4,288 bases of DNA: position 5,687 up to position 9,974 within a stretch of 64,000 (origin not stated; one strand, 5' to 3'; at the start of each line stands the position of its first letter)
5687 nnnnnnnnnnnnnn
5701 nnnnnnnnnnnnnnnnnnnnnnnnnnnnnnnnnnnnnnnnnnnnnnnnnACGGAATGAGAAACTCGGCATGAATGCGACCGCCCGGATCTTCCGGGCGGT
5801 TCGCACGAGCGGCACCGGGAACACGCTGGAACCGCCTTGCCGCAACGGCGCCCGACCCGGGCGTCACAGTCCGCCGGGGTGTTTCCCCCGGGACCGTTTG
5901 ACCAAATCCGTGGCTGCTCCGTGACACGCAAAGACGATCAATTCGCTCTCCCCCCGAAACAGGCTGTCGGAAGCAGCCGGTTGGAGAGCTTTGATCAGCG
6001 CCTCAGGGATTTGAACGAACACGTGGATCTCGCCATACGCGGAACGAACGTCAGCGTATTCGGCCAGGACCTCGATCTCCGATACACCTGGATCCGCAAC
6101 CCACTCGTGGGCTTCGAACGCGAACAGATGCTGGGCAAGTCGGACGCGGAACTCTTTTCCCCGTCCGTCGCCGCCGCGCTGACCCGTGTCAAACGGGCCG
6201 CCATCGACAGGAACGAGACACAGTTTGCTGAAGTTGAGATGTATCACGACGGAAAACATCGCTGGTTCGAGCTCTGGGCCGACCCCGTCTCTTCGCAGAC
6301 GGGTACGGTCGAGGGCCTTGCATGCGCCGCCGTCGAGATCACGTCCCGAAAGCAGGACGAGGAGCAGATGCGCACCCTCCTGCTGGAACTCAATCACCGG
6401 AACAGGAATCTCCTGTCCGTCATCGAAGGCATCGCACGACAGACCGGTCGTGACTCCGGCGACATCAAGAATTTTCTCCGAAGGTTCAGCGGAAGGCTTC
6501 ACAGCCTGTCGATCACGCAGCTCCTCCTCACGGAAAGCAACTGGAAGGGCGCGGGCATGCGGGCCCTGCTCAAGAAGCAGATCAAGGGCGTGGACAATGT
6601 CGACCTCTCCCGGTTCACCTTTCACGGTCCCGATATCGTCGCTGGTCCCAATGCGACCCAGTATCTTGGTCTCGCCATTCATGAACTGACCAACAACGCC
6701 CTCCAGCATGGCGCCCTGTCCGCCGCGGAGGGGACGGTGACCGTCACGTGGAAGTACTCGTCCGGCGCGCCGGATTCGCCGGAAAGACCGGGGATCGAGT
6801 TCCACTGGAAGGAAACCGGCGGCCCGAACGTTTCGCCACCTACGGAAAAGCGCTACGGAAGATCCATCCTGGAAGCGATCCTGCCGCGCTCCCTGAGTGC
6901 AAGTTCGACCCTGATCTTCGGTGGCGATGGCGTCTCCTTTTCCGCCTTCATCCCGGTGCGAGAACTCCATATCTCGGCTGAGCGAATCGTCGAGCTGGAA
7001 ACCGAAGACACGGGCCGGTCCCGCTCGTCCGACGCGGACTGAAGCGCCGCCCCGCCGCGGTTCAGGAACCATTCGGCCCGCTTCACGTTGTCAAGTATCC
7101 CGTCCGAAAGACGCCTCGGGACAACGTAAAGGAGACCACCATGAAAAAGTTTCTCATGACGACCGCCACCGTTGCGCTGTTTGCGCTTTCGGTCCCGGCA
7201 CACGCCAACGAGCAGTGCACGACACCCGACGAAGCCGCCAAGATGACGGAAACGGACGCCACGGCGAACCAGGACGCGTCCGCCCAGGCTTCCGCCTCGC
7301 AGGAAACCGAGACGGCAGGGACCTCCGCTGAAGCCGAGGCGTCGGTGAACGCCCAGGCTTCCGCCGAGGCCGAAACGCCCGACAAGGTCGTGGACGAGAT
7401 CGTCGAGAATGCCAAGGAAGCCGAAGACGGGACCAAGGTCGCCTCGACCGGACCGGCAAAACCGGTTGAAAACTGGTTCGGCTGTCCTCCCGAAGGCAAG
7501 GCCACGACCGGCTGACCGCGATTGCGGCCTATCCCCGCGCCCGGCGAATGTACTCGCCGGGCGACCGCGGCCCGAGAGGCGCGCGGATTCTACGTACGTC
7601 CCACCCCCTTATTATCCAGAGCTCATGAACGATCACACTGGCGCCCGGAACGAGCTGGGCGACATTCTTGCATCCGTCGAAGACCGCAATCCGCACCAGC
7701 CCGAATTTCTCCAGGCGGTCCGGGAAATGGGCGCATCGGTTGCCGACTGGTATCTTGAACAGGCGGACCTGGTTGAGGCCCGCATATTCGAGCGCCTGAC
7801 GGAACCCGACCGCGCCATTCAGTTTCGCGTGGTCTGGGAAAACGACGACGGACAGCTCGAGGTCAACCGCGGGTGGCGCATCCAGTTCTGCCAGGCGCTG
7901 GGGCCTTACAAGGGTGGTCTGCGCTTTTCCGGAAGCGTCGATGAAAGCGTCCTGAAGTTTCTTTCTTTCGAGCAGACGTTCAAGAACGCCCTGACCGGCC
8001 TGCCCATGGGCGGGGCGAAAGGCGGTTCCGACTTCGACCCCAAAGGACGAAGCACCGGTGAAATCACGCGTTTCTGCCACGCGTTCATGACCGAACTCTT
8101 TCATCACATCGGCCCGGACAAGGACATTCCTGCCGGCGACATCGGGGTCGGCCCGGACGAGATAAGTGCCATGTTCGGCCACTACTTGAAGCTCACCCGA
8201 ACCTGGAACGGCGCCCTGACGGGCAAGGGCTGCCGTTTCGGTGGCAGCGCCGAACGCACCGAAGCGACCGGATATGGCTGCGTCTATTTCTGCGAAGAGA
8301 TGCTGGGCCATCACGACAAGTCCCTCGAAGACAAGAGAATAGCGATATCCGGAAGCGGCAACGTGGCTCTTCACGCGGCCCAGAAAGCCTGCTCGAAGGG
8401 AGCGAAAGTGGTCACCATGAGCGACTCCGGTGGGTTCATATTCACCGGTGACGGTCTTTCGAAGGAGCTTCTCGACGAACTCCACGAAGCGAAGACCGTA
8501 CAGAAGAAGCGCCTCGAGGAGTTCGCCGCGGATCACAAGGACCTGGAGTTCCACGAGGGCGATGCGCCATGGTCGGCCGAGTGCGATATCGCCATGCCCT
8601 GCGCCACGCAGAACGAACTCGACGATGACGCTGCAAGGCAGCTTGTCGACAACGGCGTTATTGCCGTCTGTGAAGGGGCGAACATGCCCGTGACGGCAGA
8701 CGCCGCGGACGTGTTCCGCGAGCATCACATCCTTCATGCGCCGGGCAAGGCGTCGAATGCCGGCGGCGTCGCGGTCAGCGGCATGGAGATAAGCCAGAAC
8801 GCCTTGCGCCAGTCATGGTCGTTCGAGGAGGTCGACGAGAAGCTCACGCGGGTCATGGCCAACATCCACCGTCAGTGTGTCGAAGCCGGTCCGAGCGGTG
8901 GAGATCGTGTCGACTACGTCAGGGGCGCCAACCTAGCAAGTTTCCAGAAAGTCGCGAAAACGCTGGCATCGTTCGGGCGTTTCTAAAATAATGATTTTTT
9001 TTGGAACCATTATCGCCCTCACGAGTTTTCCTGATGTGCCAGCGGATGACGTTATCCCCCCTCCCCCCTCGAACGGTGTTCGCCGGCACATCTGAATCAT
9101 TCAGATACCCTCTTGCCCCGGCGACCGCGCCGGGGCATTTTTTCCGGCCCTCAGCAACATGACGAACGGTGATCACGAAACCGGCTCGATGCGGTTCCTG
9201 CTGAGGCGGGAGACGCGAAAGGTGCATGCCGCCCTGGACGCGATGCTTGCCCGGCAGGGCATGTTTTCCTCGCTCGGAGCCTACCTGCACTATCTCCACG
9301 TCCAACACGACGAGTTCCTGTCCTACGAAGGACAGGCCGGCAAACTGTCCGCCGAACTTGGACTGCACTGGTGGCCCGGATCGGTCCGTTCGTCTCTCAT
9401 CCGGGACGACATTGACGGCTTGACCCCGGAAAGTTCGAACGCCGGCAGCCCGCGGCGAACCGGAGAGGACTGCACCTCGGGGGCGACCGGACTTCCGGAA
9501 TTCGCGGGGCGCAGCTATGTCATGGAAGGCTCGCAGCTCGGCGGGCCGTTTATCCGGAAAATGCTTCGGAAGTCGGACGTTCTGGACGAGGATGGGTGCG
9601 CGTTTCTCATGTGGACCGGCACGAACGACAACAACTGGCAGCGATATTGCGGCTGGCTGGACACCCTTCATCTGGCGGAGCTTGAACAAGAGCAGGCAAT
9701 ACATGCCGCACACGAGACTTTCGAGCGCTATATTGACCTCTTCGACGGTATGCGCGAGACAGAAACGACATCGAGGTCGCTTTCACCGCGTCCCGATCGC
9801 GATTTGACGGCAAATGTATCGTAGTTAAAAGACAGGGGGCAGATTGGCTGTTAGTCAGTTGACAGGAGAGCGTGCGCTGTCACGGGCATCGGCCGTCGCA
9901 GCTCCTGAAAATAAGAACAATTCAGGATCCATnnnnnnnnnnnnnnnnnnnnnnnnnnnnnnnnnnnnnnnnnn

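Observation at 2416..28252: GSR core (nepR-ecfG / phyR) embedded in a ~26-kb 'regulon island' with at least 11 perfect EcfG promoters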

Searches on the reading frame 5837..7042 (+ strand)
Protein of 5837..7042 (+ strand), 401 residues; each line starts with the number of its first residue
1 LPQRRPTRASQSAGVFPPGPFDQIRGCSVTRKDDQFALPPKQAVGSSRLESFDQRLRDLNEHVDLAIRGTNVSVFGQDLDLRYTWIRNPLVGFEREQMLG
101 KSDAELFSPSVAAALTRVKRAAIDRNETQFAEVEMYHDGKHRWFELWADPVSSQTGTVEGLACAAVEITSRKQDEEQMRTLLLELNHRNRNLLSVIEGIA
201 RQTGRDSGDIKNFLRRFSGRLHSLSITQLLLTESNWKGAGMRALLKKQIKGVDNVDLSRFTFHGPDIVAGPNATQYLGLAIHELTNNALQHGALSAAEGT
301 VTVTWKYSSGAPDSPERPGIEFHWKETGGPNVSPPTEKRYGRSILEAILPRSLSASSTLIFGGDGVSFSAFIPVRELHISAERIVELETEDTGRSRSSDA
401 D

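Call 5: search_protein_families(library=pfam, proteins=[window:5837-7042:+], max_evalue=0.01)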
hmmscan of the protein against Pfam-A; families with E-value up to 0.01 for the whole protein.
window:5837-7042:+ (401 aa): 6 families
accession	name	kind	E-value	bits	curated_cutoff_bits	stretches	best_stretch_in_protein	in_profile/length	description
PF07536.20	HWE_HK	-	3.6e-20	72.9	22.8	1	184-266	1-83/83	HWE histidine kinase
PF08448.16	PAS_4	-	3.4e-12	47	23.1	1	78-173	12-110/110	PAS fold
PF00989.32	PAS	-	0.00017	22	22.6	1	90-164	33-109/113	PAS fold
PF13426.13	PAS_9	-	0.00036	21.2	27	1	90-169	23-102/103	PAS domain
PF07568.18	HisKA_2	-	0.0086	16.6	22.3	0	184-238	1-58/76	Histidine kinase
PF13581.12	HATPase_c_2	-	0.0086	16.5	27.4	0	272-310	27-65/127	Histidine kinase-like ATPase domain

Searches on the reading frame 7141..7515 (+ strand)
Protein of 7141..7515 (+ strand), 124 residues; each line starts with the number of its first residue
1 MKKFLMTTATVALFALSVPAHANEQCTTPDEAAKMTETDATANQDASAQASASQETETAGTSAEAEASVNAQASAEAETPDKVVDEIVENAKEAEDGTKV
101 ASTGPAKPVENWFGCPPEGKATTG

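Call 5: search_protein_families(library=pfam, proteins=[window:7141-7515:+], max_evalue=0.01)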
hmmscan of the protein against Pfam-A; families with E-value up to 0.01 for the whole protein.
window:7141-7515:+ (124 aa): 0 families

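Call 44: search_protein_families(library=pfam, proteins=[window:7141-7515:+], max_evalue=1)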
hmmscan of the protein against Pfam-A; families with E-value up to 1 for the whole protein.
window:7141-7515:+ (124 aa): 2 families
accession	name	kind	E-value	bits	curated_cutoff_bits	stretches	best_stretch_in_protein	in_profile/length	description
PF09676.15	TraV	-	0.064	14.7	21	1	21-94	9-87/128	Type IV conjugative transfer system lipoprotein (TraV)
PF22251.1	PFF1_TM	-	0.16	11.9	32.3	1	5-85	106-189/300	Vacuolar membrane protease, transmembrane domain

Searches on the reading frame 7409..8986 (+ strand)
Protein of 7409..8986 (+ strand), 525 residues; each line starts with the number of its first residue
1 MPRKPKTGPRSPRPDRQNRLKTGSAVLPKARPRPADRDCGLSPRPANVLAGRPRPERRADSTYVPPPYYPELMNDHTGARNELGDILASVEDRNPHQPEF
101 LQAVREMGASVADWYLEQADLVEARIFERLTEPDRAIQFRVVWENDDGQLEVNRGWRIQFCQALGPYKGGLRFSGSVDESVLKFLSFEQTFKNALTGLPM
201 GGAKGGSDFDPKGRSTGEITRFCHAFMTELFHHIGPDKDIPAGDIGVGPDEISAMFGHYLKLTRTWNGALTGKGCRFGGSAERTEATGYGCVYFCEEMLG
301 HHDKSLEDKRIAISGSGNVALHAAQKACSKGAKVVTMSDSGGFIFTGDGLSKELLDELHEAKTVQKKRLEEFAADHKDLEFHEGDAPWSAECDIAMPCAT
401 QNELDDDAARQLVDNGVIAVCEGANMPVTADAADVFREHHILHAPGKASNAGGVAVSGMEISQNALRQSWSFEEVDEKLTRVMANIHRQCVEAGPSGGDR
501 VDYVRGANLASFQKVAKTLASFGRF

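Call 5: search_protein_families(library=pfam, proteins=[window:7409-8986:+], max_evalue=0.01)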
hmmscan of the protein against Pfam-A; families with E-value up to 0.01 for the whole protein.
window:7409-8986:+ (525 aa): 3 families
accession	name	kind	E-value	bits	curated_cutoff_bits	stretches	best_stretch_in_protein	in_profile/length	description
PF00208.27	ELFV_dehydrog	-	4e-79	266.2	23.4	1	278-519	1-237/241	Glutamate/Leucine/Phenylalanine/Valine dehydrogenase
PF02812.23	ELFV_dehydrog_N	-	4.4e-49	165.9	25.3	1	133-259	1-127/129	Glu/Leu/Phe/Val dehydrogenase, dimerisation domain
PF13241.12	NAD_binding_7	-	0.0043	18.1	22.1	1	306-412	5-82/104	Putative NAD(P)-binding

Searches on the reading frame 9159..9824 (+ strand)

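Call 5: search_protein_families(library=pfam, proteins=[window:9159-9824:+], max_evalue=0.01)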
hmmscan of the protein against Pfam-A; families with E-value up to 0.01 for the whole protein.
window:9159-9824:+ (221 aa): 1 family
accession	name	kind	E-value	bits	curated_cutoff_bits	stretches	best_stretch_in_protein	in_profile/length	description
PF01126.25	Heme_oxygenase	-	9e-11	42.4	23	1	114-195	117-202/204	Heme oxygenase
